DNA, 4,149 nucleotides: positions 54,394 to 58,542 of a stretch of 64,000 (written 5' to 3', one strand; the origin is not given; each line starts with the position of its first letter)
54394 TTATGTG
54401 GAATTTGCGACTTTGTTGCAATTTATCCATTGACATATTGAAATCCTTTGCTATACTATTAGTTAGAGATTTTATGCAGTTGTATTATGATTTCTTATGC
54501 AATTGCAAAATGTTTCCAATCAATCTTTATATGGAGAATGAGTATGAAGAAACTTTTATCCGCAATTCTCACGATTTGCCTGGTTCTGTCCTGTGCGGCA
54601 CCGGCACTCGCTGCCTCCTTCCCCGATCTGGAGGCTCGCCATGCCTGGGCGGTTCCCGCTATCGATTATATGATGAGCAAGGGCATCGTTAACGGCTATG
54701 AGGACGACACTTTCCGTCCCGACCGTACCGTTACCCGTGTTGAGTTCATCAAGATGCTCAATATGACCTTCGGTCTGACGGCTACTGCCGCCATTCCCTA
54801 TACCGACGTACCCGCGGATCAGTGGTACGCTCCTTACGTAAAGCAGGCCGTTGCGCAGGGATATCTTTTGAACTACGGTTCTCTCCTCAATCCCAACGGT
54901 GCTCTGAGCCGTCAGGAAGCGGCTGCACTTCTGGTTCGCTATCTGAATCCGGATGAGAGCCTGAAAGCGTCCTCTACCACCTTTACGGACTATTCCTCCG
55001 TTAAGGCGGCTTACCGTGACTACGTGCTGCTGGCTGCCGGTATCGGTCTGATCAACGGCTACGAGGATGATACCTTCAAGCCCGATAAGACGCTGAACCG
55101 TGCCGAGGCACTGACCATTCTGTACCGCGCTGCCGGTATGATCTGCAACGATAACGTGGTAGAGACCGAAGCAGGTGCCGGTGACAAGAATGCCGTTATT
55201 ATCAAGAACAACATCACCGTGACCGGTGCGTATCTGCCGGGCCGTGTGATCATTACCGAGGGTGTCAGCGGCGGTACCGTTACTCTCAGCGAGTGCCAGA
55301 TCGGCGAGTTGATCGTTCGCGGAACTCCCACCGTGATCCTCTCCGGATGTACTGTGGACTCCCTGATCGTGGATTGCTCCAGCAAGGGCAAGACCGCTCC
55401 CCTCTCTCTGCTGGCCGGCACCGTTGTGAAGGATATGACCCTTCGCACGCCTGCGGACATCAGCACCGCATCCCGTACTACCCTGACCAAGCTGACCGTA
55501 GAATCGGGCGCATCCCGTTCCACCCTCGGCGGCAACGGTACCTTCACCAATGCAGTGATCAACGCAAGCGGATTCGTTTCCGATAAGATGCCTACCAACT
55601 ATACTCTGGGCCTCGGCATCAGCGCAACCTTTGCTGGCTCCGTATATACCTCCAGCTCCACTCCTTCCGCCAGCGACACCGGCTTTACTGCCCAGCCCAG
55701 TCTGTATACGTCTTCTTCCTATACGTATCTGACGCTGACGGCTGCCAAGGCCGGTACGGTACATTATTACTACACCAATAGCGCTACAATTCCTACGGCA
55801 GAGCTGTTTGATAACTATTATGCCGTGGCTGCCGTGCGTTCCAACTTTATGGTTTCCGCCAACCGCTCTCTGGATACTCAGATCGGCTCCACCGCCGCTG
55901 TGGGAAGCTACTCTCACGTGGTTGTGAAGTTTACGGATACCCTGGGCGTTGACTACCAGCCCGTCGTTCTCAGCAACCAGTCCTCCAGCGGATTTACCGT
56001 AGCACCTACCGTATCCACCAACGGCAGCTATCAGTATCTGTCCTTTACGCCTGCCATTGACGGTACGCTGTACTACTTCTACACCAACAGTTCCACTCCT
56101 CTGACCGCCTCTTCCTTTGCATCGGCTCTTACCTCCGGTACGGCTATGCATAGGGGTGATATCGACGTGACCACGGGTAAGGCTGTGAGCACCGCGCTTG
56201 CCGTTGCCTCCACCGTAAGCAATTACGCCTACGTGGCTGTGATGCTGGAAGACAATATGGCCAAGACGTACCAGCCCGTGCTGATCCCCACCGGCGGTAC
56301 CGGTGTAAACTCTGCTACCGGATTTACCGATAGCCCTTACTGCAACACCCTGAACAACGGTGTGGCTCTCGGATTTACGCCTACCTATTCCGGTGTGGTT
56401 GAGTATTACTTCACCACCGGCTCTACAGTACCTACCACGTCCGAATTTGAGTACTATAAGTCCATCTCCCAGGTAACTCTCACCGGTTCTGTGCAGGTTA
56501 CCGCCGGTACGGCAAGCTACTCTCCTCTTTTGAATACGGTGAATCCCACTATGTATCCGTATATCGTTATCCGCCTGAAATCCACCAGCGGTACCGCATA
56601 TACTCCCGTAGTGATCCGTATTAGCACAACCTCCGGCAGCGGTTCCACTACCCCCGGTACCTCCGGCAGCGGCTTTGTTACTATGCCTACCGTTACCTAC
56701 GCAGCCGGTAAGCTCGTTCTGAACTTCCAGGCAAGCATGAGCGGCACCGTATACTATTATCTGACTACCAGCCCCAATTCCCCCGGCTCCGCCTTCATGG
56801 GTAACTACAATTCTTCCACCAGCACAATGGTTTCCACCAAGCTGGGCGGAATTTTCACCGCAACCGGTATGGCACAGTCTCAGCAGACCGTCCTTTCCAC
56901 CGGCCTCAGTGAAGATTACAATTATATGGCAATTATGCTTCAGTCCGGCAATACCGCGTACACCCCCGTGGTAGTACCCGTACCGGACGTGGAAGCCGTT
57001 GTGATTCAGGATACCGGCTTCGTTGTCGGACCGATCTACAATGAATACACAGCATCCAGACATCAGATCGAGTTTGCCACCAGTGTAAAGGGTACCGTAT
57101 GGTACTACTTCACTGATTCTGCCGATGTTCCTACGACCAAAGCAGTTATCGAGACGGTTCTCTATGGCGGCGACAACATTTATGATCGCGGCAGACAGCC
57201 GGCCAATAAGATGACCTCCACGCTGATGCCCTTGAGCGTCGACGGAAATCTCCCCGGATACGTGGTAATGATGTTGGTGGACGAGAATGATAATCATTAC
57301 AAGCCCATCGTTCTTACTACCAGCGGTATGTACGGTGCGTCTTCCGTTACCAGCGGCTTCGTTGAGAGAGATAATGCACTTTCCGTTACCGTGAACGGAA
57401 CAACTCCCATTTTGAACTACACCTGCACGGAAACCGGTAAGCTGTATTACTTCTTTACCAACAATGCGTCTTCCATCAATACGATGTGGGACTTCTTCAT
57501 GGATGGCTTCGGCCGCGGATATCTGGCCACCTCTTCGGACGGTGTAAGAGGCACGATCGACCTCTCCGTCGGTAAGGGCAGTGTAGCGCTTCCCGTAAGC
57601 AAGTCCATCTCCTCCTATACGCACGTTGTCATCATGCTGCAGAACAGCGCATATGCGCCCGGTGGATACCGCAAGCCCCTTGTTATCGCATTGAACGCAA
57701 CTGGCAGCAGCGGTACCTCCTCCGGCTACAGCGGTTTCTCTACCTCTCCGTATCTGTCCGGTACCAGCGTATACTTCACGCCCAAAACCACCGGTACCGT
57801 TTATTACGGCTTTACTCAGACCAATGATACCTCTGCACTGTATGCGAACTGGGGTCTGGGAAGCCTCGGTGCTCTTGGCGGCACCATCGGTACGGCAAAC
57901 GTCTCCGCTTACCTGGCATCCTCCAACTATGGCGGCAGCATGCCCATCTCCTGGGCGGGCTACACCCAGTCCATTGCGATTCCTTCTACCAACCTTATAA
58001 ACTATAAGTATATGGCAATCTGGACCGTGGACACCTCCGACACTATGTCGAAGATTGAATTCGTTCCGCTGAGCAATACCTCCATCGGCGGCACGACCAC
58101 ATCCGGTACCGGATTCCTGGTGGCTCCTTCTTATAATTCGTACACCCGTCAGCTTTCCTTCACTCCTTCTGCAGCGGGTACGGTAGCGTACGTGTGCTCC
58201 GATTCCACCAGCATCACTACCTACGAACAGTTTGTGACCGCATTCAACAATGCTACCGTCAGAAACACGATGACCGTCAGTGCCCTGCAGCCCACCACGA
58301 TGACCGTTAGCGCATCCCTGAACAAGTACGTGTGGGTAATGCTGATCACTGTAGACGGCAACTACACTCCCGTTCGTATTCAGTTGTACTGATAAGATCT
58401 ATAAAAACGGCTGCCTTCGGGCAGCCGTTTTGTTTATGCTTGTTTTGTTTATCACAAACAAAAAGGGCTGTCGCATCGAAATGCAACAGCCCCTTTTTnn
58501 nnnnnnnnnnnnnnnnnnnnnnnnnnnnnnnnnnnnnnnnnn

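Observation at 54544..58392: Giant SLH-anchored surface protein carrying eight divergent tandem modules of a domain I cannot name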

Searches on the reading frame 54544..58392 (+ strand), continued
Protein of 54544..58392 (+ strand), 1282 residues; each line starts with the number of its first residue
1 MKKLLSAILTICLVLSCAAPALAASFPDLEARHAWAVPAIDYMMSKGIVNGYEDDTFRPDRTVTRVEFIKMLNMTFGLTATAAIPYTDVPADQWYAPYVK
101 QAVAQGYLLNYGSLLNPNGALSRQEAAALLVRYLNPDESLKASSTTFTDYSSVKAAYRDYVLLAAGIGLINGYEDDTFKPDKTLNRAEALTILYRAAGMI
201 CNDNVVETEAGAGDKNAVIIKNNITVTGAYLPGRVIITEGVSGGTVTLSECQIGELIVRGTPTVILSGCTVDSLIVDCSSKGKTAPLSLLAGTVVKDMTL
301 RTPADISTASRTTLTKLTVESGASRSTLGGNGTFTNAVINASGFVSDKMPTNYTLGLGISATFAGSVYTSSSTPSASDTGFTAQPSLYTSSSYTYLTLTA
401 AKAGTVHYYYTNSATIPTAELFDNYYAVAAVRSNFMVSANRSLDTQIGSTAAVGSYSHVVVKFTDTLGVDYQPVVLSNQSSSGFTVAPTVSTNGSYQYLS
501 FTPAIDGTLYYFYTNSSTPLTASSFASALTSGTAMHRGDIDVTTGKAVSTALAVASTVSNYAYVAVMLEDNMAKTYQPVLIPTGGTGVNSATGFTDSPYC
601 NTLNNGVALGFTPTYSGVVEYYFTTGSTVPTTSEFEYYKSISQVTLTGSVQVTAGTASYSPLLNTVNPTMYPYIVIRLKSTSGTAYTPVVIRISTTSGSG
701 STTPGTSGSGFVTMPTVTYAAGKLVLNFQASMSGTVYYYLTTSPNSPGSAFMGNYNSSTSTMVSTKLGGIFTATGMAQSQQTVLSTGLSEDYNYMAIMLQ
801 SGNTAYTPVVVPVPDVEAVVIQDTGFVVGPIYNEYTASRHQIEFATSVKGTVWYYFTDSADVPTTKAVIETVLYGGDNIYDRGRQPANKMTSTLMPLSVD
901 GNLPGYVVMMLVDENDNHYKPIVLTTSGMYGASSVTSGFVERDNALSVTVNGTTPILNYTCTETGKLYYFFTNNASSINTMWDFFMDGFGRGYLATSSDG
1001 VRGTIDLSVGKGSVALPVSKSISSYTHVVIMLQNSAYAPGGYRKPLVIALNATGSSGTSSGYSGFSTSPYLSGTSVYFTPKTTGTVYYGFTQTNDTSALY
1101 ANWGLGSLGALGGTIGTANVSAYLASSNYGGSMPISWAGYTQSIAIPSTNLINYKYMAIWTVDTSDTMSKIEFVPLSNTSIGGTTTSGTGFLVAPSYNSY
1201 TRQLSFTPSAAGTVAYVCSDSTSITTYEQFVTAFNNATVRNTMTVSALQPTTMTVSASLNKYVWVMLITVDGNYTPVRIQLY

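Call 71: list_cluster_members(proteins=[window:54544-58389:+, P0004, P0015, P0017, P0019, P0018, P0025])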
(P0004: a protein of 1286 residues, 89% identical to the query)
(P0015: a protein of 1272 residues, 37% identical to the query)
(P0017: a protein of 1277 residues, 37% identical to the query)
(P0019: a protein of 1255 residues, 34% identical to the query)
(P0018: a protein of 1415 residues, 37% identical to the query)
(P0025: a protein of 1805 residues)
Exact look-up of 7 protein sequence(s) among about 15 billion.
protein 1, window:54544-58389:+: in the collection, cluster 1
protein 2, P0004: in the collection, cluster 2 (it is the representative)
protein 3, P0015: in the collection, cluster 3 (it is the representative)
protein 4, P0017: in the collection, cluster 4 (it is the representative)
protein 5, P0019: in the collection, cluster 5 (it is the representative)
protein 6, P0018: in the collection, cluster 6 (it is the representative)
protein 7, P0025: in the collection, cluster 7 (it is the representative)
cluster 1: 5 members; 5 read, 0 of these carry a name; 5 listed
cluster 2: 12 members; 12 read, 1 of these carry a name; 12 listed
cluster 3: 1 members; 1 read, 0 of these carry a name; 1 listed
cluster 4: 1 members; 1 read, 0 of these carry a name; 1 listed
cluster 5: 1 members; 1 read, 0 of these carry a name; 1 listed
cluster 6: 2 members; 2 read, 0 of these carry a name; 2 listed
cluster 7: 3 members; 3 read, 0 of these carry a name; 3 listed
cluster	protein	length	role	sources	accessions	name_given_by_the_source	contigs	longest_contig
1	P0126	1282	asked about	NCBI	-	-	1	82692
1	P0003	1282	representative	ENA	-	-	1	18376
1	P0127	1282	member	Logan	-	-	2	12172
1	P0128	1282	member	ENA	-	-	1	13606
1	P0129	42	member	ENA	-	-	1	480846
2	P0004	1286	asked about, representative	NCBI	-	-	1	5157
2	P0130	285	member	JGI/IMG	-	hypothetical protein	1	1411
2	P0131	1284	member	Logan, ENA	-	-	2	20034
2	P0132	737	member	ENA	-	-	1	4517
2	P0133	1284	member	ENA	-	-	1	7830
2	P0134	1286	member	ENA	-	-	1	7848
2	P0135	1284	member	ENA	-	-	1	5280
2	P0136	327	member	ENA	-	-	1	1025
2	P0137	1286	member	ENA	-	-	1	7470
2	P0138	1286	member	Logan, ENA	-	-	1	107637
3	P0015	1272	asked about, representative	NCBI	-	-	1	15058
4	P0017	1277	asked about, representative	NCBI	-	-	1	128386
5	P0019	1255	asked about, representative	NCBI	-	-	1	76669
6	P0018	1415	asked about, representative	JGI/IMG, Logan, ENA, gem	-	-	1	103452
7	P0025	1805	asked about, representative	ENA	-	-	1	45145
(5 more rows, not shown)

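Call 72: find_encoding_contigs(protein=window:54544-58392:+, flank=1000, max_places=4)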
Protein window:54544-58392:+ (1282 aa): no gene with exactly this product is on record in the collection.

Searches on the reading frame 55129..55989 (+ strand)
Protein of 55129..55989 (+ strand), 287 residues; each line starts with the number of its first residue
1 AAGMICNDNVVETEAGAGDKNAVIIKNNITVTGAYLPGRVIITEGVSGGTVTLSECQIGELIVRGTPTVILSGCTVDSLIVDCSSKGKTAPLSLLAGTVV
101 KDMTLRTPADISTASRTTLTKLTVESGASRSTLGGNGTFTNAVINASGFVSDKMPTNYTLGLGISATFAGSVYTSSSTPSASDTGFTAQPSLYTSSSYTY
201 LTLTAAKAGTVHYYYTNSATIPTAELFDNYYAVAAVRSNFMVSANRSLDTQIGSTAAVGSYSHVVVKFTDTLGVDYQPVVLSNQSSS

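Call 47: predict_structure(alignment_id=A4)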
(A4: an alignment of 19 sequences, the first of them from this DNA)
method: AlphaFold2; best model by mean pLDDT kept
length: 287 residues; sequences in the alignment: 19
mean_pLDDT: 86.6   pTM: 0.62
mean pLDDT of the five models: 86.6, 85.9, 85.9, 83.7, 83.7
residues with pLDDT >= 90: 142; 70-90: 118; 50-70: 23; < 50: 4
segments of 3 or more residues with pLDDT < 50: none
pLDDT, mean of each block of 10 residues (from residue 1): 73 63 89 90 88 95 94 98 77 96 95 94 92 90 89 83 78 62 75 90 92 89 81 95 93 91 93 87 74
secondary structure, 60 per line:
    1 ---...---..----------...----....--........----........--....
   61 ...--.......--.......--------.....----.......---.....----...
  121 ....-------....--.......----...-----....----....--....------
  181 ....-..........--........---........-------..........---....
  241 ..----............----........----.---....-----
elements in order: E4-6 E22-24 E29-32 E35-42 E47-54 E57-63 E66-72 E75-81 E90-94 E99-105 E109-113 E118-124 E132-135 E138-144 E149-151 E157-160 E165-168 E171-174 H181-184 E186-195 E198-205 E209-216 H224-233 E237-242 E247-254 H255-258 E263-270 E279-282

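Call 50: fold_search(model_id=the predicted structure, library=pdb)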
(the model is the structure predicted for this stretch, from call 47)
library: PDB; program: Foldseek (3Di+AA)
matches with E <= 10: 663; with E <= 0.001: 0
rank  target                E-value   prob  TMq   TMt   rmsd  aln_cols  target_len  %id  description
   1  8wm1_A                3.5e-03  0.99  0.34  0.24  11.8       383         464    9  DHS dehydratase (released 2024-10-02)
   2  2axo                  5.4e-02  0.96  0.21  0.26   7.4       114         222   11  X-Ray Crystal Structure of Protein AGR_C_4864 from Agrobacterium tumefaciens. Northeast Structural Genomics Consortium T (released 2005-09-13)
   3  2yn5_A                8.5e-02  0.99  0.20  0.21   4.0        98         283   14  Structural insight into the giant calcium-binding adhesin SiiE: implications for the adhesion of Salmonella enterica t (released 2013-04-03)
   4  2xwx_A                8.9e-02  0.99  0.20  0.15   6.2       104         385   12  Vibrio cholerae colonization factor GbpA crystal structure (released 2011-11-16)
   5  6e18_A                9.4e-02  0.91  0.18  0.11   6.1        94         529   14  Crystal structure of Chlamydomonas reinhardtii HAP2 ectodomain provides structural insights of functional loops in gre (released 2018-11-07)
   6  6cxh_A                1.0e-01  0.72  0.22  0.18   9.0       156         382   13  Crystal structure of particulate methane monooxygenase from Methylomicrobium alcaliphilum 20Z (released 2018-05-16)
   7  6bye_A                1.1e-01  0.51  0.16  0.07   6.6       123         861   11  Crystal structure of the GH2 exo-beta-mannanase from Xanthomonas axonopodis pv. citri in complex with mannose (released 2018-07-18)
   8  8gul_A                1.3e-01  0.93  0.21  0.13   7.5       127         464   14  Chitin-active AA10 LPMO (GbpA) complexed with Cu(II) from Vibrio campbellii (released 2023-06-21)
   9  4jvf                  1.3e-01  0.75  0.17  0.28   5.4        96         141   10  The Crystal structure of PDE6D in complex with the inhibitor (s)-5 (released 2013-05-22)
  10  9x54                  1.3e-01  0.47  0.16  0.27   6.1       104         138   12  Crystal structure of RhoGDI2 in complex with Compound 3054b (released 2025-10-29)
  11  2yn3_D                1.4e-01  0.99  0.21  0.29   3.4        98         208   13  Structural insight into the giant calcium-binding adhesin SiiE: implications for the adhesion of Salmonella enterica t (released 2013-04-03)
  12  5ml8                  1.4e-01  0.82  0.17  0.29   5.8        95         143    9  The crystal structure of PDE6D in complex to inhibitor-4 (released 2017-02-01)
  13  6dbs_B                1.6e-01  0.77  0.18  0.11   5.6        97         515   12  Fusion surface structure, function, and dynamics of gamete fusogen HAP2 (released 2018-09-19)
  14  6dbs_A                1.6e-01  0.77  0.18  0.11   5.6        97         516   12  Fusion surface structure, function, and dynamics of gamete fusogen HAP2 (released 2018-09-19)
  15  5wab_C                1.6e-01  0.60  0.17  0.09   6.9       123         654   12  Crystal Structure of Bifidobacterium adolescentis GH3 beta-glucosidase (released 2018-04-04)
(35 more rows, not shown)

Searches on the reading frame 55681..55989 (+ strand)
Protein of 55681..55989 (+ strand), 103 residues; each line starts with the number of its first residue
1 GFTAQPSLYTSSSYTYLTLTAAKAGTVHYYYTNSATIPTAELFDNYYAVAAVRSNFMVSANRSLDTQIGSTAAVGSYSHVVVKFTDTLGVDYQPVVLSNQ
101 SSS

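Call 7: search_protein_families(library=pfam, alignment_id=A1, max_evalue=10)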
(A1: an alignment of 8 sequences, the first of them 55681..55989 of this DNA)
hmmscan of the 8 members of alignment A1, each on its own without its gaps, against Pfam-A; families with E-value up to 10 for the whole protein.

A. member 1, window:55681-55989:+ (103 aa): 0 families

B. families by the number of members that match (of 8 scanned): 0 families

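Call 8: search_solved_structures(query=A1, max_evalue=10)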
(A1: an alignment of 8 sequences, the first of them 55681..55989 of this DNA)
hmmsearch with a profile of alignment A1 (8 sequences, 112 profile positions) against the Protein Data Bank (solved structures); distinct sequences matched with E-value up to 10: 0.

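Call 10: find_homologous_proteins(query=A1, max_evalue=0.001)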
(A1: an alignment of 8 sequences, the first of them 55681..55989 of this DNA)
Query A1 (8 sequences) (103 aa, profile of the alignment): 2 proteins with E <= 0.001 among 998 candidates.
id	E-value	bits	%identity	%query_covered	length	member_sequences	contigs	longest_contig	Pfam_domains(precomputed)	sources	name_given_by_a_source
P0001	1.4e-28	117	33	77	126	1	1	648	-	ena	-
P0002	4.6e-11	61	-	-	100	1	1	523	-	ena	-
